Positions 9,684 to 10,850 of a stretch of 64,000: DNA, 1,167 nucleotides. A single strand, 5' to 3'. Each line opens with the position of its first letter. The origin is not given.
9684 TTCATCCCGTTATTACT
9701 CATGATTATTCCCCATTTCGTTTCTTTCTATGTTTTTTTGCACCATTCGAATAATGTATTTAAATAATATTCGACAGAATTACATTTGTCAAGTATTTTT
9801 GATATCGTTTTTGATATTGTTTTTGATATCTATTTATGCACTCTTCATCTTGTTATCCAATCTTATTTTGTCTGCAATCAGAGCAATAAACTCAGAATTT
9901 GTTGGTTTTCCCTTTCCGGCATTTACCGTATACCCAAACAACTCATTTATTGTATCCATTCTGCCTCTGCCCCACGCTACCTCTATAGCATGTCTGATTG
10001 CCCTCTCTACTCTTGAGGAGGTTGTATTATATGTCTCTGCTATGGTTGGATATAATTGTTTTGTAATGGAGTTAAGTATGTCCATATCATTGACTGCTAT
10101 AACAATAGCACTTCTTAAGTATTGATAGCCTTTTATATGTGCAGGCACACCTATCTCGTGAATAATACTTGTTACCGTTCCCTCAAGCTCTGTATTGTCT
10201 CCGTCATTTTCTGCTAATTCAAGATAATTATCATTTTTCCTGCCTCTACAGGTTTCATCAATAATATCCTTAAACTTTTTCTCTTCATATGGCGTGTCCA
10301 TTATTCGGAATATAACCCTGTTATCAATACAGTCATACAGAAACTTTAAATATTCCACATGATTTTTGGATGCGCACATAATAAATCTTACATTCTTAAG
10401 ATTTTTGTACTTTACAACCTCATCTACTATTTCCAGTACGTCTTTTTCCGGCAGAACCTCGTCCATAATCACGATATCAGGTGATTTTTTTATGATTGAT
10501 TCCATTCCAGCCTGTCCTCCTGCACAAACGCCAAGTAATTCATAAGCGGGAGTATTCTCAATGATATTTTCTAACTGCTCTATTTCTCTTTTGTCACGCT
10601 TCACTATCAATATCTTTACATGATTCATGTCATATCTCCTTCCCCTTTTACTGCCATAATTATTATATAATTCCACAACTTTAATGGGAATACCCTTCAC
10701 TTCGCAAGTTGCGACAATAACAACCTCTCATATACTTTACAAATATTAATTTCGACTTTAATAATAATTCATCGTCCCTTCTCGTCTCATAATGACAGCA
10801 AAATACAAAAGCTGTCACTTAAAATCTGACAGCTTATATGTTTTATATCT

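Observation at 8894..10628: Tandem spo0A genes: a pseudo-receiver Spo0A next to a phosphorylatable Spo0A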

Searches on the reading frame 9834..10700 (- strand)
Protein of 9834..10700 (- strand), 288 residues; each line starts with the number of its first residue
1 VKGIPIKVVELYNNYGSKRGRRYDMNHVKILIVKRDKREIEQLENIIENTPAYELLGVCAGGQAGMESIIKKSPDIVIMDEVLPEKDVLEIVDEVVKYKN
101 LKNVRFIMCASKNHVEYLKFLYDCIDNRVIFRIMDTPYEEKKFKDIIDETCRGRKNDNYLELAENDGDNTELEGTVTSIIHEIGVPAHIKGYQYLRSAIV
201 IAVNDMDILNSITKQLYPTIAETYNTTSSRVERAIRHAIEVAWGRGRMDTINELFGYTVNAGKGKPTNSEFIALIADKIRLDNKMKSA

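Call 3: search_protein_families(library=pfam, proteins=[window:9834-10700:-])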
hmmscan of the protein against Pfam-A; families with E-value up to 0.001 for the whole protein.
window:9834-10700:- (288 aa): 2 families
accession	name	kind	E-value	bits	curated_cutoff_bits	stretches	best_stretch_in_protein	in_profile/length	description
PF08769.17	Spo0A_C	-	1.4e-45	154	25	1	176-279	1-104/104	Sporulation initiation factor Spo0A C terminal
PF00072.30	Response_reg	-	6.4e-06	26.7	30.2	1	30-121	1-88/111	Response regulator receiver domain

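Call 4: search_solved_structures(query=window:9834-10631:-, show_alignments=3)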
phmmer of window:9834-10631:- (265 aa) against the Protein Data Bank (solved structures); distinct sequences matched with E-value up to 0.001: 18.
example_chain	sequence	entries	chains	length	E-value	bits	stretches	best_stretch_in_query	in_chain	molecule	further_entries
1fc3_A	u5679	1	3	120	5.9e-49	170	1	148-261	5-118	SPO0A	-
1lq1_A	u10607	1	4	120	7.6e-49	169.6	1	148-261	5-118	Stage 0 sporulation protein A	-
9xzo_A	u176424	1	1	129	1.1e-05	28.2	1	5-120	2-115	De novo protein M1X0B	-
5wq0_D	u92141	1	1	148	1.7e-05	27.6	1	2-100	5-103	Stage 0 sporulation protein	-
9phz_E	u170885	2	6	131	1.8e-05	27.6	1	2-89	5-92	Stage 0 sporulation protein A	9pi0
5wq0_B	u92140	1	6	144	2e-05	27.3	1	3-100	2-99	Stage 0 sporulation protein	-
1dz3_A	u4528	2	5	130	2.5e-05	27.1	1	5-82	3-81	Stage 0 sporulation protein A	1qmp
4iga_A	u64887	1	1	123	0.00011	24.9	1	19-89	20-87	Chemotaxis protein CheY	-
1tmy_A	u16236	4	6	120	0.00012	24.8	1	19-89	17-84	CHEY PROTEIN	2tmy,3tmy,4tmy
1u0s_Y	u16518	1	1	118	0.00013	24.7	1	19-89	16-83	Chemotaxis protein cheY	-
6ekg_Y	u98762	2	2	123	0.00013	24.7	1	6-92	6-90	Chemotaxis protein CheY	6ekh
7od9_B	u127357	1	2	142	0.00016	24.4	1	5-93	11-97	Response regulator receiver protein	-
6er7_A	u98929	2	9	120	0.00026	23.7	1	21-86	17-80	120aa long hypothetical chemotaxis protein (CheY)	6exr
12aw_A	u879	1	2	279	0.00058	22.6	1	7-93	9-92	HYBRID TWO-COMPONENT SYSTEM PROTEIN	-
1nxo_A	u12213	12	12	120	0.00081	22.1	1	6-89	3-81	DNA-binding response regulator | Response regulator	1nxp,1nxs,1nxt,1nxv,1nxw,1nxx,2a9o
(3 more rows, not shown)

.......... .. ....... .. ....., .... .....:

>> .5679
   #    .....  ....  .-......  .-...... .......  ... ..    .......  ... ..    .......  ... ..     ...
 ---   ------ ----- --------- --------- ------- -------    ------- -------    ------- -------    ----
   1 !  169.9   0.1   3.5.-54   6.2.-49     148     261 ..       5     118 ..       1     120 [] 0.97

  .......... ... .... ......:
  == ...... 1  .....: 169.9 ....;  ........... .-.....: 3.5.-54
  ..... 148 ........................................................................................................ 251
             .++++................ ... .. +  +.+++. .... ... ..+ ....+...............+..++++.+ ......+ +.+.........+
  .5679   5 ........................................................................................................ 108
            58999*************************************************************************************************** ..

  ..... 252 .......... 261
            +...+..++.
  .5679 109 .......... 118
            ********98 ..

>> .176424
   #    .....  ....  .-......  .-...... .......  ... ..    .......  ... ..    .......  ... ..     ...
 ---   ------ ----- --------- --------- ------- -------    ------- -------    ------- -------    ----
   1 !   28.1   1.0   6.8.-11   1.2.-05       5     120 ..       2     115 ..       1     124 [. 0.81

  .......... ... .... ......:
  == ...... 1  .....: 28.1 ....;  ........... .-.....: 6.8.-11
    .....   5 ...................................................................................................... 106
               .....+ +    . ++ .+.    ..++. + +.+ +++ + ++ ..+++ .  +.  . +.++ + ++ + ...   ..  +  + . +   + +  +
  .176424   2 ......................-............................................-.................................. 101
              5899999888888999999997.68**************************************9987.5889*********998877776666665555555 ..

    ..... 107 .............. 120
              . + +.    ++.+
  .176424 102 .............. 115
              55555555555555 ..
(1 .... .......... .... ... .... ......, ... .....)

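Call 6: find_homologous_proteins(query=window:9834-10631:-, max_evalue=1e-10)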
Query window:9834-10631:- (265 aa): 8000 proteins with E <= 1e-10 among 8000 candidates; the best 120 are listed.
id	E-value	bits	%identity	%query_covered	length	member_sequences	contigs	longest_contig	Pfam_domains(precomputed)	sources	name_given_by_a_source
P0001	1.9e-166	570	97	100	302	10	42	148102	PF00072.31,PF08769.18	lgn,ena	-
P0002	9.9e-153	525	89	100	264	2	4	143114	PF08769.18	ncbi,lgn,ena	-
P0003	3.6e-135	467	82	97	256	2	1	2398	PF08769.18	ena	-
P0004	3.1e-125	435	74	100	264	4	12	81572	PF00072.31,PF08769.18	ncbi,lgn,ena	-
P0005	3.2e-117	408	72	98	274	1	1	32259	PF00072.31,PF08769.18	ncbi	-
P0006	6.3e-117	407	72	98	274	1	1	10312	PF00072.31,PF08769.18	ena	-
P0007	1.4e-116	406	70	98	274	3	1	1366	PF00072.31,PF08769.18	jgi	jgi:two-component system response regulator (stage 0 sporulation protein A)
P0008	1.5e-116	406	70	98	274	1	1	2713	PF00072.31,PF08769.18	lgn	-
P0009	4.0e-116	405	69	98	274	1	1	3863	PF00072.31,PF08769.18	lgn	-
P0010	5.1e-116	404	70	98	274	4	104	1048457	PF00072.31,PF08769.18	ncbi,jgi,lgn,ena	jgi:hypothetical protein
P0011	6.4e-116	404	69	98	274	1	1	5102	PF00072.31,PF08769.18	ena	-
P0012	6.4e-116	404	69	98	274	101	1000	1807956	PF00072.31,PF08769.18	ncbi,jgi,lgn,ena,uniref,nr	ncbi:MAG: sporulation transcription factor Spo0A [Clostridium sp.]|jgi:two-component system response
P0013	7.5e-116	404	69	98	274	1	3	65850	PF00072.31,PF08769.18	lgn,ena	-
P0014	8.7e-116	404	69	98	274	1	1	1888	PF00072.31,PF08769.18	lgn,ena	-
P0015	9.0e-116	404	69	98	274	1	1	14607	PF00072.31,PF08769.18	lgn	-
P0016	9.0e-116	404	69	98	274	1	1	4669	PF00072.31,PF08769.18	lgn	-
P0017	1.0e-115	403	69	98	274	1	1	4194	PF00072.31,PF08769.18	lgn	-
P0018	1.0e-115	403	69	98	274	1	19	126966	PF00072.31,PF08769.18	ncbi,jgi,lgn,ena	-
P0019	1.1e-115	403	69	98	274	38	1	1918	PF00072.31,PF08769.18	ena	-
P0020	1.2e-115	403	69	98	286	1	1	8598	PF00072.31,PF08769.18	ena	-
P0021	1.2e-115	403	69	98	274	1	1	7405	PF00072.31,PF08769.18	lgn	-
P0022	1.2e-115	403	69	98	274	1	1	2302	PF00072.31,PF08769.18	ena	-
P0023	1.5e-115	403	69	98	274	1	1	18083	PF00072.31,PF08769.18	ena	-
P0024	1.8e-115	403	69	98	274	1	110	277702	PF00072.31,PF08769.18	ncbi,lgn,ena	-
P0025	2.0e-115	403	69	98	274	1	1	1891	PF00072.31,PF08769.18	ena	-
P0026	2.5e-115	402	68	98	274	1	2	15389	PF00072.31,PF08769.18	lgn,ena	-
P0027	2.6e-115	402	69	98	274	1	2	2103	PF00072.31,PF08769.18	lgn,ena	-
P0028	2.7e-115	402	69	98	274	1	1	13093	PF00072.31,PF08769.18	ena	-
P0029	2.8e-115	402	68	98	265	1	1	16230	PF00072.31,PF08769.18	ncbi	-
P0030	2.9e-115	402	68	98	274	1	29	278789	PF00072.31,PF08769.18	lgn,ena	-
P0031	3.0e-115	402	69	98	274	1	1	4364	PF00072.31,PF08769.18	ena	-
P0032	3.1e-115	402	68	98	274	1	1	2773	PF00072.31,PF08769.18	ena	-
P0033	3.1e-115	402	68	98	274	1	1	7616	PF00072.31,PF08769.18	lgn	-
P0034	3.2e-115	402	68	98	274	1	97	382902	PF00072.31,PF08769.18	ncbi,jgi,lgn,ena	-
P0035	3.4e-115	402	68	98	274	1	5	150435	PF00072.31,PF08769.18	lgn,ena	-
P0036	3.6e-115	402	69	98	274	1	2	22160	PF00072.31,PF08769.18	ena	-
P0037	3.6e-115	402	68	98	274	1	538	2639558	PF00072.31,PF08769.18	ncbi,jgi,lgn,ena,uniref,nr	ncbi:MAG: sporulation transcription factor Spo0A [Coprococcus sp.]|jgi:two-component system response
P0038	3.8e-115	402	69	98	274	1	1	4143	PF00072.31,PF08769.18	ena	-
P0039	3.9e-115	402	69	98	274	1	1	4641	PF00072.31,PF08769.18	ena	-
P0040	4.4e-115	401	69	98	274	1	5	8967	PF00072.31,PF08769.18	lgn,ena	-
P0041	5.0e-115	401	68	98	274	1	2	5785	PF00072.31,PF08769.18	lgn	-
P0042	6.2e-115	401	69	98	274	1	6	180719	PF00072.31,PF08769.18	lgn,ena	-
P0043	6.2e-115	401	69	98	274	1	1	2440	PF08769.18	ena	-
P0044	6.6e-115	401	68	98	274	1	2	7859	PF00072.31,PF08769.18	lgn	-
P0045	7.3e-115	401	68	98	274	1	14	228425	PF00072.31,PF08769.18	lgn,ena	-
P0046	8.0e-115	401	68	98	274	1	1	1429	PF00072.31,PF08769.18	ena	-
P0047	9.3e-115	400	68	98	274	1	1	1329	PF00072.31,PF08769.18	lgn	-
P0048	9.4e-115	400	69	98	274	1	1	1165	PF00072.31,PF08769.18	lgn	-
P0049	1.1e-114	400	68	98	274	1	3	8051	PF00072.31,PF08769.18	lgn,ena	-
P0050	1.4e-114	400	68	98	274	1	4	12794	PF00072.31,PF08769.18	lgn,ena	-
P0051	2.6e-114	399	68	98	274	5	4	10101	PF00072.31,PF08769.18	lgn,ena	-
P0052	3.4e-114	399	68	98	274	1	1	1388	PF00072.31,PF08769.18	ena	-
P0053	4.2e-114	398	68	98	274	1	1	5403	PF00072.31,PF08769.18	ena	-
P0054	4.3e-114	398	68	98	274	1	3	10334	PF00072.31,PF08769.18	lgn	-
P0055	6.4e-114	398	68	98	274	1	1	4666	PF00072.31,PF08769.18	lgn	-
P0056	6.5e-114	398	68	98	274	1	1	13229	PF00072.31,PF08769.18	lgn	-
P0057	7.8e-114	397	68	98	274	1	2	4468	PF00072.31,PF08769.18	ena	-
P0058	9.9e-114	397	68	98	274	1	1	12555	PF08769.18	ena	-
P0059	1.0e-113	397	68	98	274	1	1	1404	PF08769.18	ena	-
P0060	3.9e-113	395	68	98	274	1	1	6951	PF00072.31,PF08769.18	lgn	-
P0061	6.0e-112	391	67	98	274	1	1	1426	PF00072.31,PF08769.18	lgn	-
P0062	1.4e-110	387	64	98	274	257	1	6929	PF00072.31,PF08769.18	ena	-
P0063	7.7e-107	374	65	99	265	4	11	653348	PF00072.31,PF08769.18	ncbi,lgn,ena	-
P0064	1.9e-106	373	63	99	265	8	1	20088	PF08769.18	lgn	-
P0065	1.9e-106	373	62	99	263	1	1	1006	PF00072.31,PF08769.18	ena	-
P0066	2.8e-106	373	63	99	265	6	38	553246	PF08769.18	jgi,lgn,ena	-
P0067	3.0e-106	372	63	100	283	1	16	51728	PF08769.18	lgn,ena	-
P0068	3.0e-106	372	63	100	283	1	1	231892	PF08769.18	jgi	jgi:two-component system response regulator (stage 0 sporulation protein A)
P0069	3.9e-106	372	64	100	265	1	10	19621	PF00072.31,PF08769.18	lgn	-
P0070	6.1e-106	371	63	99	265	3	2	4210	PF08769.18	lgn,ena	-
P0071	1.1e-105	371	63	99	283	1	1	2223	PF08769.18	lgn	-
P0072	1.7e-105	370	63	99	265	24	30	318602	PF08769.18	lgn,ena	-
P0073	2.8e-105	369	62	100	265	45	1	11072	PF08769.18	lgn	-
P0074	5.1e-105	368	62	99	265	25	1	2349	PF08769.18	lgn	-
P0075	8.8e-105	368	62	100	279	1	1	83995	PF08769.18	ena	-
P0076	9.4e-105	368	62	99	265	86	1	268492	PF08769.18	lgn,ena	-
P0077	1.2e-104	367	62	100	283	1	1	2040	PF08769.18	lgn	-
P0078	1.3e-104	367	62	99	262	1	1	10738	PF00072.31,PF08769.18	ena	-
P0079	3.0e-104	366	62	99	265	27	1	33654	PF08769.18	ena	-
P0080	6.8e-104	365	62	99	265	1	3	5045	PF00072.31,PF08769.18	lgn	-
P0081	7.3e-104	365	60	100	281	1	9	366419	PF00072.31,PF08769.18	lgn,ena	-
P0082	8.4e-104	364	63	100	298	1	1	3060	PF08769.18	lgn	-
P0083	9.3e-104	364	65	100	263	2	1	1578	PF00072.31,PF08769.18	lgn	-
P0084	1.6e-103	364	64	100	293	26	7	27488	PF08769.18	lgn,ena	-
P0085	1.9e-103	363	62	100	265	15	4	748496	PF00072.31,PF08769.18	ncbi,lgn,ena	-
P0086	4.3e-103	362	61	99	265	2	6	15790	PF08769.18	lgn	-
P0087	6.3e-103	362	60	100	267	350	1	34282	PF08769.18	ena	-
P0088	1.2e-102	361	61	100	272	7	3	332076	PF08769.18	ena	-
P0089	6.3e-102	358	64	100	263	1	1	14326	PF08769.18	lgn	-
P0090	9.9e-102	358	61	100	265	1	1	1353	PF08769.18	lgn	-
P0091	4.3e-101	356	64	100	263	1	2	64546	PF00072.31,PF08769.18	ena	-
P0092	6.5e-101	355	59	99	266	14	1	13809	PF00072.31,PF08769.18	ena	-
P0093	6.5e-99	348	62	97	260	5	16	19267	PF00072.31,PF08769.18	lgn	-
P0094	3.7e-98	346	60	99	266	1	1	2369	PF00072.31,PF08769.18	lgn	-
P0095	5.5e-98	345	62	100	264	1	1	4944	PF00072.31,PF08769.18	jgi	jgi:two-component system response regulator (stage 0 sporulation protein A)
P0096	4.3e-96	339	59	97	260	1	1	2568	PF08769.18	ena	-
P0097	1.2e-93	331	61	99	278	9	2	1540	PF08769.18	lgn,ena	-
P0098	6.0e-93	329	58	99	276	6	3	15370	PF08769.18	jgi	jgi:two-component system response regulator (stage 0 sporulation protein A)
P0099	2.3e-90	320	59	99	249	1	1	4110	PF08769.18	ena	-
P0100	3.8e-90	320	58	100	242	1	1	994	PF08769.18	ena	-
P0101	5.5e-90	319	57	100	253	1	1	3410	PF08769.18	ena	-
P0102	3.6e-88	313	56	100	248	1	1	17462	PF08769.18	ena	-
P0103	1.3e-81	292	53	100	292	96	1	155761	PF08769.18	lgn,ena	-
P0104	1.1e-78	282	52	100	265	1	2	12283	PF00072.31,PF08769.18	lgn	-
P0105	1.2e-75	272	52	100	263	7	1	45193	PF00072.31,PF08769.18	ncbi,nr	ncbi:MAG: sporulation transcription factor Spo0A [Lachnospiraceae bacterium]|nr:sporulation transcri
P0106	3.8e-75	271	52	98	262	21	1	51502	PF00072.31,PF08769.18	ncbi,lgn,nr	ncbi:MAG: sporulation transcription factor Spo0A [Clostridium sp.]|nr:sporulation transcription fact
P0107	7.1e-75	270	53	99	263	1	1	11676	PF00072.31,PF08769.18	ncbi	ncbi:MAG: sporulation transcription factor Spo0A [Wujia sp.]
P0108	2.6e-74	268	52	98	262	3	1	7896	PF00072.31,PF08769.18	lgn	-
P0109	3.1e-74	268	52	98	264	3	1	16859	PF00072.31,PF08769.18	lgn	-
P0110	2.2e-73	265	51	98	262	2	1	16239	PF00072.31,PF08769.18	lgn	-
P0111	6.4e-73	263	49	98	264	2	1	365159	PF00072.31,PF08769.18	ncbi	-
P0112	1.4e-72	262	50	100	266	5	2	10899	PF00072.31,PF08769.18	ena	-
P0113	2.2e-72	262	50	98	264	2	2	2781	PF00072.31,PF08769.18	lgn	-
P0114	5.0e-72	260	51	98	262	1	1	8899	PF00072.31,PF08769.18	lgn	-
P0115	6.1e-72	260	51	100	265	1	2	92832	PF00072.31,PF08769.18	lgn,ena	-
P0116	6.2e-72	260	51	98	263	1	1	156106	PF00072.31,PF08769.18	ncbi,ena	-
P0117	6.3e-72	260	49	100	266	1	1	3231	PF00072.31,PF08769.18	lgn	-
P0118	1.9e-71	258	50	98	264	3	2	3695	PF00072.31,PF08769.18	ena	-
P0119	2.5e-71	258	56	82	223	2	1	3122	PF08769.18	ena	-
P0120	2.9e-71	258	49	100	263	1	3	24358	PF00072.31,PF08769.18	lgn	-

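Call 7: find_related_loci(query=window:9834-10631:-, collection=genome_contigs, flank=5000)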
Query window:9834-10631:- (265 aa) in genome_contigs; peptide patterns used: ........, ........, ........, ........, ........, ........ (x = any residue, [..] = any of these).
165 stretches matched a pattern; 83 encode a relative of the query (tblastn E <= 1e-3); the best 80 are kept; 80 distinct loci.
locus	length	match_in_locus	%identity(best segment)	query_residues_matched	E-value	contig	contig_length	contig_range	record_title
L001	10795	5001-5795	97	1-265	9e-175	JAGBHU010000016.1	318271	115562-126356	MAG: Coprococcus sp. isolate RGIG9131 Water_deer_Rectum.Co__c390763, whole genome shotgun sequence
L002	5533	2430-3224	86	1-265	5e-159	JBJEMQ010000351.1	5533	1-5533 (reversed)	MAG: Coprococcus sp. isolate PUUB53_bin.018 NODE_5310_length_5533_cov_6.212669, whole genome shotgun sequence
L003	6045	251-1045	83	1-265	3e-150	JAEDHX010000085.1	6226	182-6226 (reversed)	MAG: Coprococcus sp. isolate MAG147 NODE_16927_length_6226_cov_6.213742, whole genome shotgun sequence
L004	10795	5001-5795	89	1-265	3e-161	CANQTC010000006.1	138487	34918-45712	MAG: uncultured Coprococcus sp. isolate Lapin-026__bin103 genome assembly, contig: Lapin-026__NODE_85_length_138487_cov_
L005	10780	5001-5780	67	2-261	3e-122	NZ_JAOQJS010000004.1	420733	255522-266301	Coprococcus ammoniilyticus strain H1_22 .13414_6_3.4, whole genome shotgun sequence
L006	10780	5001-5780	51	2-265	2e-75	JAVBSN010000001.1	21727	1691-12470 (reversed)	MAG: Lachnospiraceae bacterium isolate EPI_MAG_00224 c_000007710798, whole genome shotgun sequence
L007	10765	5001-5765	49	2-260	3e-73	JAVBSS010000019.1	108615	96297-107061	MAG: Lachnospiraceae bacterium isolate EPI_MAG_00229 c_000004338071, whole genome shotgun sequence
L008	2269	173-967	49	2-263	4e-73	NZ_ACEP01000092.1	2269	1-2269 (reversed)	Anaerobutyricum hallii DSM 3353 E_hallii-1.0_Cont350.1, whole genome shotgun sequence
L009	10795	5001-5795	47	2-265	2e-71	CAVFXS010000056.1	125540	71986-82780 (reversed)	Bacteroidales bacterium H4 isolate H07667-L1_cleanbin_000006 genome assembly, contig: Spades_H07667-L1_contig_53, whole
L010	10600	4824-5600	48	1-259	6e-70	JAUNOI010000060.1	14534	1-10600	MAG: Lachnospiraceae bacterium isolate S34M_St_14 NODE_2398_length_14534_cov_6.741764, whole genome shotgun sequence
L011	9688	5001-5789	49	2-263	1e-69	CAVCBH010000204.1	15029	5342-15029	bacterium isolate SRR8978372_cleanbin_000003 genome assembly, contig: Spades_SRR8978372_contig_261, whole genome shotgun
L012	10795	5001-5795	48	2-263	1e-68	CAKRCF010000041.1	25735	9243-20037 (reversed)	MAG: uncultured Anaerobutyricum sp. isolate REFINED_METABAT215_TOP10_CONTIGS_1500_ASSEMBLY_K77_MERGED__Hadza_MoBio_hadza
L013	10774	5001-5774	47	2-259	3e-68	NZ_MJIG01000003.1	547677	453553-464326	Anaerostipes sp. 992a contig000003, whole genome shotgun sequence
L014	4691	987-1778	46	2-263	4e-68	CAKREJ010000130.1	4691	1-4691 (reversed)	MAG: uncultured Anaerobutyricum sp. isolate REFINED_METABAT215_TOP10_CONTIGS_1500_ASSEMBLY_K77_MERGED__Hadza_MoBio_hadza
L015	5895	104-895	46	2-261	2e-67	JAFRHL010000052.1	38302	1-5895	MAG: Eubacterium sp. isolate RGIG2473 Goat_Jejunum-2__c292705, whole genome shotgun sequence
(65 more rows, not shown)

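Call 28: find_encoding_contigs(protein=P0012, flank=6000, max_places=2)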
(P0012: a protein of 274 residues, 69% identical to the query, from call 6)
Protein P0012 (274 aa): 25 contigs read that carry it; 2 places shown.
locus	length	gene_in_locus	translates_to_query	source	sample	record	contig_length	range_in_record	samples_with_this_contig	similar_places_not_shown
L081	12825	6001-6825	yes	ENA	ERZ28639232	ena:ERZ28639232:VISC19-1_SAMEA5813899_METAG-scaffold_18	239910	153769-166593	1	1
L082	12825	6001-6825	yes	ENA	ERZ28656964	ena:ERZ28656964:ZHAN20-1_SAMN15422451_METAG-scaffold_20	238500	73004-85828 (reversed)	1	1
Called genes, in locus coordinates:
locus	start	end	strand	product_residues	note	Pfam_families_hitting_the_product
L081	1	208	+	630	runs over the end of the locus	PF05960:DUF885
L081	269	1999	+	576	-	PF00082:Peptidase_S8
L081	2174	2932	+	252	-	-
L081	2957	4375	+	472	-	PF17820:PDZ_6, PF19238:Radical_SAM_2, PF04459:DUF512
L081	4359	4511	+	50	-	-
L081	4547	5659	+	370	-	PF00465:Fe-ADH, PF25137:ADH_Fe_C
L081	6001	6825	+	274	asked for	PF00072:Response_reg (weak), PF08769:Spo0A_C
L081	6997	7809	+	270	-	PF00072:Response_reg, PF08769:Spo0A_C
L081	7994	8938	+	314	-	PF24827:AstE_AspA_cat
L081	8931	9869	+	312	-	PF24827:AstE_AspA_cat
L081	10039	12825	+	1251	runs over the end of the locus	PF18072:FGAR-AT_linker (weak), PF02769:AIRS_C, PF13507:GATase_5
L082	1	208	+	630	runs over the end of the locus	PF05960:DUF885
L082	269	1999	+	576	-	PF00082:Peptidase_S8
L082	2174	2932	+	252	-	-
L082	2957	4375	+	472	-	PF17820:PDZ_6, PF19238:Radical_SAM_2, PF04459:DUF512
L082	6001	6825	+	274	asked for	PF00072:Response_reg (weak), PF08769:Spo0A_C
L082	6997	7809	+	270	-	PF00072:Response_reg, PF08769:Spo0A_C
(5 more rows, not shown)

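Call 29: find_encoding_contigs(protein=P0066, flank=6000, max_places=1)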
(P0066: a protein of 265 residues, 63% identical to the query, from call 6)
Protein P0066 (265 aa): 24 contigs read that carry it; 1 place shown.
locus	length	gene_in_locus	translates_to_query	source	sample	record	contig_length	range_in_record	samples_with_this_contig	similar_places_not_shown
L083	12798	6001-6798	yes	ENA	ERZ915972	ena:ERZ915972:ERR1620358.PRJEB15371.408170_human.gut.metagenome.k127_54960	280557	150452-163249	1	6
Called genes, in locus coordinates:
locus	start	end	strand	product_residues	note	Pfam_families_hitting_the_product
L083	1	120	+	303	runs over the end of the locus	PF01513:NAD_kinase, PF20143:NAD_kinase_C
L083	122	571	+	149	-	PF01316:Arg_repressor, PF02863:Arg_repressor_C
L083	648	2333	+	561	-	PF02463:SMC_N, PF13175:AAA_15, PF13476:AAA_23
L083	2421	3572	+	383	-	PF05580:Peptidase_S55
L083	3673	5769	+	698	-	PF00916:Sulfate_transp, PF01740:STAS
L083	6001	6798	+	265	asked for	PF08769:Spo0A_C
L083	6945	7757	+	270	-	PF00072:Response_reg, PF08769:Spo0A_C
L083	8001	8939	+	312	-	PF24827:AstE_AspA_cat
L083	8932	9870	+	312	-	PF24827:AstE_AspA_cat (weak)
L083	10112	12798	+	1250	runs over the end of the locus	PF18072:FGAR-AT_linker (weak), PF02769:AIRS_C, PF13507:GATase_5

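Call 30: find_encoding_contigs(protein=P0111, flank=6000, max_places=1)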
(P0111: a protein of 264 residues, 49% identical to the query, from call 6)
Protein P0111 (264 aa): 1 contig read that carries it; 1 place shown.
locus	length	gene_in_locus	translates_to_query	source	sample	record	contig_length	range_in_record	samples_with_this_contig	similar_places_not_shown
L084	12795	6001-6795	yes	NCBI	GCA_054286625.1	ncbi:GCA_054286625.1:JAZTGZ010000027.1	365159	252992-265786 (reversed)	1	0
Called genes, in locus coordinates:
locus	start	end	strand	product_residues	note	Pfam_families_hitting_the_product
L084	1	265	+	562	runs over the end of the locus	PF02463:SMC_N, PF13476:AAA_23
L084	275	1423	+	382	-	PF13180:PDZ_2 (weak), PF05580:Peptidase_S55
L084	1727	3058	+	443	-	PF00860:Xan_ur_permease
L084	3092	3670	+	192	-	PF00156:Pribosyltran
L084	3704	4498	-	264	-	PF00258:Flavodoxin_1 (weak), PF12724:Flavodoxin_5, PF12797:Fer4_2 (weak), PF00037:Fer4 (weak), PF12838:Fer4_7 (weak), PF13187:Fer4_9 (weak), PF13237:Fer4_10 (weak), PF14697:Fer4_21 (weak), +4 more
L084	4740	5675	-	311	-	PF00389:2-Hacid_dh, PF02826:2-Hacid_dh_C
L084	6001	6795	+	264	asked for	PF00072:Response_reg, PF08769:Spo0A_C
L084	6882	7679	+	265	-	PF00072:Response_reg, PF08769:Spo0A_C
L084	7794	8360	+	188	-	-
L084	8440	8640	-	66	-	PF20069:DUF6465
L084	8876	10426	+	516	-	-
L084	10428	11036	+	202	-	PF00117:GATase, PF07685:GATase_3 (weak), PF01174:SNO (weak)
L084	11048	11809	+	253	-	PF00977:His_biosynth, PF01207:Dus (faint), PF03060:NMO (faint)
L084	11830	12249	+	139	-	PF00583:Acetyltransf_1, PF13673:Acetyltransf_10, PF13508:Acetyltransf_7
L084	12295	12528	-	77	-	PF00381:PTS-HPr (weak)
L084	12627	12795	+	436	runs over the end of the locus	PF00919:UPF0004, PF04055:Radical_SAM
